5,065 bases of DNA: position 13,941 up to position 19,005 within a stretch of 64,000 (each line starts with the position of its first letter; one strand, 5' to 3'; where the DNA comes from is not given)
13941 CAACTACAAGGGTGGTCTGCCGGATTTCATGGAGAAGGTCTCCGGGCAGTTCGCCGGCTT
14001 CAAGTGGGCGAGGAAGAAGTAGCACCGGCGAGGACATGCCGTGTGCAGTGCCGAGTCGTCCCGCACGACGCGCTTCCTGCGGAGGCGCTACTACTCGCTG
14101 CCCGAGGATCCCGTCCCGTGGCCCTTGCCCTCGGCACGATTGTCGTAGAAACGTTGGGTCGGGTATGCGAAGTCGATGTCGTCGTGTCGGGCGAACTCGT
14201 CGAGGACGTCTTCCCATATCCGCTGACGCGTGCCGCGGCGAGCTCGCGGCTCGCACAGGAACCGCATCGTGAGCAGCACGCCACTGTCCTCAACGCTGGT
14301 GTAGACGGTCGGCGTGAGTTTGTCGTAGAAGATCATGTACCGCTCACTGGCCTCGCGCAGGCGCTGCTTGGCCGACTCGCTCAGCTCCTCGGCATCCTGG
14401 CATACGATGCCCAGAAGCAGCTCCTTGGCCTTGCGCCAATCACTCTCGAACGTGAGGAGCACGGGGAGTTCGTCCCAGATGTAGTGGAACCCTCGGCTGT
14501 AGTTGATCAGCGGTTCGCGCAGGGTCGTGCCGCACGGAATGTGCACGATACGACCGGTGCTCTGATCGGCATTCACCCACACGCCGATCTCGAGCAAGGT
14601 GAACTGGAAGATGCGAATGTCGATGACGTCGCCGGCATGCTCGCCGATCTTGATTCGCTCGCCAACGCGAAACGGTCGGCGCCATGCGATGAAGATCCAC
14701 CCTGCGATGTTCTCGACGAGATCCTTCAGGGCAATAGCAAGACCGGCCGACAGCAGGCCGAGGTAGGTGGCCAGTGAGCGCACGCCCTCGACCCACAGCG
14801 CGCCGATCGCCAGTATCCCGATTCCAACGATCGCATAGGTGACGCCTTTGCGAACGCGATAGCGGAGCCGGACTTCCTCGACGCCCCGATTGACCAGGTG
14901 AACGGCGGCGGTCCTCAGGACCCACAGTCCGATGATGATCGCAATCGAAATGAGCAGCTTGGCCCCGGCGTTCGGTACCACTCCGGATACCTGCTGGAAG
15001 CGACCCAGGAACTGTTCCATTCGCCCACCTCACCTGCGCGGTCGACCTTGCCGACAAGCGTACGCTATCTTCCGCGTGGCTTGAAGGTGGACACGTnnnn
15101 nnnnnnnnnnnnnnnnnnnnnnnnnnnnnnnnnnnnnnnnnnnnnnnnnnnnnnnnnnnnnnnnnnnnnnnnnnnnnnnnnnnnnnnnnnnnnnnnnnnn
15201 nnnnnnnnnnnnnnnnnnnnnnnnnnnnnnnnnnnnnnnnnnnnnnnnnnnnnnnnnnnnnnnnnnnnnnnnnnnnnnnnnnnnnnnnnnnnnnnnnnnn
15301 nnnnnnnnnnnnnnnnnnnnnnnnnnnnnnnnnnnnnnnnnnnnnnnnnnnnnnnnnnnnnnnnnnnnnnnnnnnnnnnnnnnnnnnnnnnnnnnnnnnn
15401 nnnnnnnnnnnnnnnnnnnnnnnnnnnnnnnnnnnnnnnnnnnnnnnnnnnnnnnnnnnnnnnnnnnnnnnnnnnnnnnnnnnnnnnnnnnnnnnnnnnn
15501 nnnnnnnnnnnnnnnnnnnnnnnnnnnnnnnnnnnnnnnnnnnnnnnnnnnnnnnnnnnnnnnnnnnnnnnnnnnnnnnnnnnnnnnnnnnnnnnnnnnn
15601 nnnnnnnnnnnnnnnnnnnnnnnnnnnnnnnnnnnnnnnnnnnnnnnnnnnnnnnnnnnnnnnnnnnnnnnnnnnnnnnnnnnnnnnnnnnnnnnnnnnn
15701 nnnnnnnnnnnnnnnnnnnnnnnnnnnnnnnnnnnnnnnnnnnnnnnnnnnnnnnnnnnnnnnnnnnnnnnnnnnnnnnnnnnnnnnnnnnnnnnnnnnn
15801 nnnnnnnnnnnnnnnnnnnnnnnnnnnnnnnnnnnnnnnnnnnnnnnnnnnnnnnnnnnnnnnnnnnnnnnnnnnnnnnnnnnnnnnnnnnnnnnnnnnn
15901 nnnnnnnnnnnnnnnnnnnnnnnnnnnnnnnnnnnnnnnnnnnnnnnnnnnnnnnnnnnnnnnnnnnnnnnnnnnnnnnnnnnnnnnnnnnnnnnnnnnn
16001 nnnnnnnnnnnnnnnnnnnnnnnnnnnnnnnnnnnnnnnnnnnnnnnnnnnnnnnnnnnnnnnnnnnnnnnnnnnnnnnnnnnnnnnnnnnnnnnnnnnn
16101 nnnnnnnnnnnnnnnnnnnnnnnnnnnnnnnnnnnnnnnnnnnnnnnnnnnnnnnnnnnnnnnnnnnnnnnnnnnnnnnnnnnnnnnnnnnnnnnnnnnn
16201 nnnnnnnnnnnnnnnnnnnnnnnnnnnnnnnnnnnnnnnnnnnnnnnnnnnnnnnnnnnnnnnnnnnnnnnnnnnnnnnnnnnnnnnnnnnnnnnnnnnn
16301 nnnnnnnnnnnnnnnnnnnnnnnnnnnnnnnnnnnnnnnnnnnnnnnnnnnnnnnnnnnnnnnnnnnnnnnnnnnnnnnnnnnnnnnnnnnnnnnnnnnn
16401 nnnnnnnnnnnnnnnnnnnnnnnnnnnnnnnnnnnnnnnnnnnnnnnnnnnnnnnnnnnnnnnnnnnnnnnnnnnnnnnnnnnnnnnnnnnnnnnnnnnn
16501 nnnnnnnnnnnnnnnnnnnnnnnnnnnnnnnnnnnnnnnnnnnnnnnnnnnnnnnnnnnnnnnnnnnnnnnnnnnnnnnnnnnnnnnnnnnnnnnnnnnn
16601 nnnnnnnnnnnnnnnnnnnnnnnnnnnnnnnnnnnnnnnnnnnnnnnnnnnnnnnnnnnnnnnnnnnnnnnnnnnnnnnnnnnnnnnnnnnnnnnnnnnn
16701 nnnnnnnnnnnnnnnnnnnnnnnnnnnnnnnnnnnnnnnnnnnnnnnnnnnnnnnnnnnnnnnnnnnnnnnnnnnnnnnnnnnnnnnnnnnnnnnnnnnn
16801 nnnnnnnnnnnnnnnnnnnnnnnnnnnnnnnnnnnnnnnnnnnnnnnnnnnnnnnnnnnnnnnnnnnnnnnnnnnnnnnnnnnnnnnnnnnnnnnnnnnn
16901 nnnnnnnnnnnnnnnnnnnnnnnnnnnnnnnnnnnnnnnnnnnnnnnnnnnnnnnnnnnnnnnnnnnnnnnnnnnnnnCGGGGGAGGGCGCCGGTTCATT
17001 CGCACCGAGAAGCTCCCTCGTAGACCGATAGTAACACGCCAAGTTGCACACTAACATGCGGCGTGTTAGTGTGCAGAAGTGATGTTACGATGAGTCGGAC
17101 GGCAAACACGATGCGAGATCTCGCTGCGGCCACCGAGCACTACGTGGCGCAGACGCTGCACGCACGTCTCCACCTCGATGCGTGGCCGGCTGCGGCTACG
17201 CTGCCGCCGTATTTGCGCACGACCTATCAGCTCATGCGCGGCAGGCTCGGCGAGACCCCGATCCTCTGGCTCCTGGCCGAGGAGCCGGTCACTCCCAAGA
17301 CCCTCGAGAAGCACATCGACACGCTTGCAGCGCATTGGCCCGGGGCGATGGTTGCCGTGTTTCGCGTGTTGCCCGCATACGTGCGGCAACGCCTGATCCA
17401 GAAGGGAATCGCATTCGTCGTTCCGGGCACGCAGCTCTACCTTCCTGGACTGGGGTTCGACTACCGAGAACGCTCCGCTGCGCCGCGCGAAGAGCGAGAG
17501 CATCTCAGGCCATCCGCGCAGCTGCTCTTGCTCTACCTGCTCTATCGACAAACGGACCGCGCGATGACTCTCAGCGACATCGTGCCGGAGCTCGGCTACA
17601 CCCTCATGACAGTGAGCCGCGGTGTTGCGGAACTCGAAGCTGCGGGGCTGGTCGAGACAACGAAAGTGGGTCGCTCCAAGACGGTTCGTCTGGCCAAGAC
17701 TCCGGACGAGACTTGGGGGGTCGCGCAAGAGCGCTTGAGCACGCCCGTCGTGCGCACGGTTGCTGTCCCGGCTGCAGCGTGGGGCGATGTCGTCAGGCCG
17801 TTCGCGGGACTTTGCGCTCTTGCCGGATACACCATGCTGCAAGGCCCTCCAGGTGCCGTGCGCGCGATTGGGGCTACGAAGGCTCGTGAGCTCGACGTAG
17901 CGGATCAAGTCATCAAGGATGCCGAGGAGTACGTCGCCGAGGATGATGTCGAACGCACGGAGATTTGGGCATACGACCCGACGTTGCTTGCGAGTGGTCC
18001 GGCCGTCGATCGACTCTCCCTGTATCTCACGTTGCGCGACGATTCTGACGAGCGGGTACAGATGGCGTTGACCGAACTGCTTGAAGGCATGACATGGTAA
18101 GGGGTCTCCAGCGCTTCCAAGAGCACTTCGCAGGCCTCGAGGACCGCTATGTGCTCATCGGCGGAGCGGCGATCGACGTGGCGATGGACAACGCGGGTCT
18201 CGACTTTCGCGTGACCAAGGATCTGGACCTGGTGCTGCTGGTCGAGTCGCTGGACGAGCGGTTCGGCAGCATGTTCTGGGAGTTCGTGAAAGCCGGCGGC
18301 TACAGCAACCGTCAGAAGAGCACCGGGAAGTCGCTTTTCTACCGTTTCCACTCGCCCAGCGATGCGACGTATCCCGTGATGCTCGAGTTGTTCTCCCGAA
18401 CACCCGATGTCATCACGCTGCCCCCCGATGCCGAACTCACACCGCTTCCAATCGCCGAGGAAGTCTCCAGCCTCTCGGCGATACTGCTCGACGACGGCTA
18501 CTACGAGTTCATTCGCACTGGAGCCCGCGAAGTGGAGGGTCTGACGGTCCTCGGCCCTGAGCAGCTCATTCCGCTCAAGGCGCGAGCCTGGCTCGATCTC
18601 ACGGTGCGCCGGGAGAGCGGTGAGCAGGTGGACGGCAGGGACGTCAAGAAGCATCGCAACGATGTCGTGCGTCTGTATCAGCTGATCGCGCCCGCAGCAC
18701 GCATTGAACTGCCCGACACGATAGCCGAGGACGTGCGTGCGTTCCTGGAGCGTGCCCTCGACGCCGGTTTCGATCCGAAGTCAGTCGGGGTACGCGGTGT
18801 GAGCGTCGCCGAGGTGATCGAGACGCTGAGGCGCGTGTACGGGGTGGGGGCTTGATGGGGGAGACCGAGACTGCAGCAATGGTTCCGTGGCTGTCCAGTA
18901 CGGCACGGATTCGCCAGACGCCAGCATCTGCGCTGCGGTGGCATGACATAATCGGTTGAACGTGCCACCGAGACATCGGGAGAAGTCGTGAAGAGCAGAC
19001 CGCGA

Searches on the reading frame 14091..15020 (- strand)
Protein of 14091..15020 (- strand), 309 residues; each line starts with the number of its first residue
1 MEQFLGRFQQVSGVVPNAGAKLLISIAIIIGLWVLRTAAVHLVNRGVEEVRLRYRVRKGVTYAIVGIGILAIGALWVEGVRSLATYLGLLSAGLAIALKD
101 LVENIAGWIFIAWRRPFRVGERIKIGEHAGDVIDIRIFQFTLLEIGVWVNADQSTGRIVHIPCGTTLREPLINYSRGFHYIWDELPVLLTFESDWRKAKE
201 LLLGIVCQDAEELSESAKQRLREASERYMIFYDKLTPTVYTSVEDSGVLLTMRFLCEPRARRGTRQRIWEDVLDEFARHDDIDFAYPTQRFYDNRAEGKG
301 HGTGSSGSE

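Call 23: search_protein_families(library=pfam, proteins=[window:14091-15020:-])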
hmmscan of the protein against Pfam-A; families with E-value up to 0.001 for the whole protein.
window:14091-15020:- (309 aa): 1 family
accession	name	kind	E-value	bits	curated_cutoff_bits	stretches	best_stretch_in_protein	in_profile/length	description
PF00924.24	MS_channel_2nd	-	2e-12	47.5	20.2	1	100-176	1-68/68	Mechanosensitive ion channel, beta-domain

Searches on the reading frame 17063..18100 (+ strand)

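Call 23: search_protein_families(library=pfam, proteins=[window:17063-18100:+])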
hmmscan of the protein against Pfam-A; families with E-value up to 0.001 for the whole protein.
window:17063-18100:+ (345 aa): 4 families
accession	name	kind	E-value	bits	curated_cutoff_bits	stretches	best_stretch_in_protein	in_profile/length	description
PF12802.13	MarR_2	-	2.2e-08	34.6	27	1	152-202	6-55/61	MarR family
PF24034.1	DUF7343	-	1.6e-05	25.1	27.6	1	168-210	19-61/62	Domain of unknown function (DUF7343)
PF01047.28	MarR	-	7e-05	23.1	24.6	1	152-198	4-48/59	MarR family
PF12840.13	HTH_20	-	0.00072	19.9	27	0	159-199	13-50/51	Helix-turn-helix domain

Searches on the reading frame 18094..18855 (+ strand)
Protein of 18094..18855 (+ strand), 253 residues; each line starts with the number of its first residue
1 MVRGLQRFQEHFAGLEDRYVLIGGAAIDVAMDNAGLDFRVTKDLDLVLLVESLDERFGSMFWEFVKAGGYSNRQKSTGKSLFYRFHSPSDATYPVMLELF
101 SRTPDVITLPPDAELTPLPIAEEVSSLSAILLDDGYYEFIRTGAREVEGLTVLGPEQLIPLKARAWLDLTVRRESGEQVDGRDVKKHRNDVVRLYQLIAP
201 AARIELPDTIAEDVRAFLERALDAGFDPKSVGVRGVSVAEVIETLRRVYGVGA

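Call 23: search_protein_families(library=pfam, proteins=[window:18094-18855:+])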
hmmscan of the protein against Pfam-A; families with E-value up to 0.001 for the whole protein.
window:18094-18855:+ (253 aa): 1 family
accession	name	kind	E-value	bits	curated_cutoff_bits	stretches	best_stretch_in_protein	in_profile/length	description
PF08843.17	AbiEii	-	0.00024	21.5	22.5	1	13-219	9-187/238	Nucleotidyl transferase AbiEii toxin, Type IV TA system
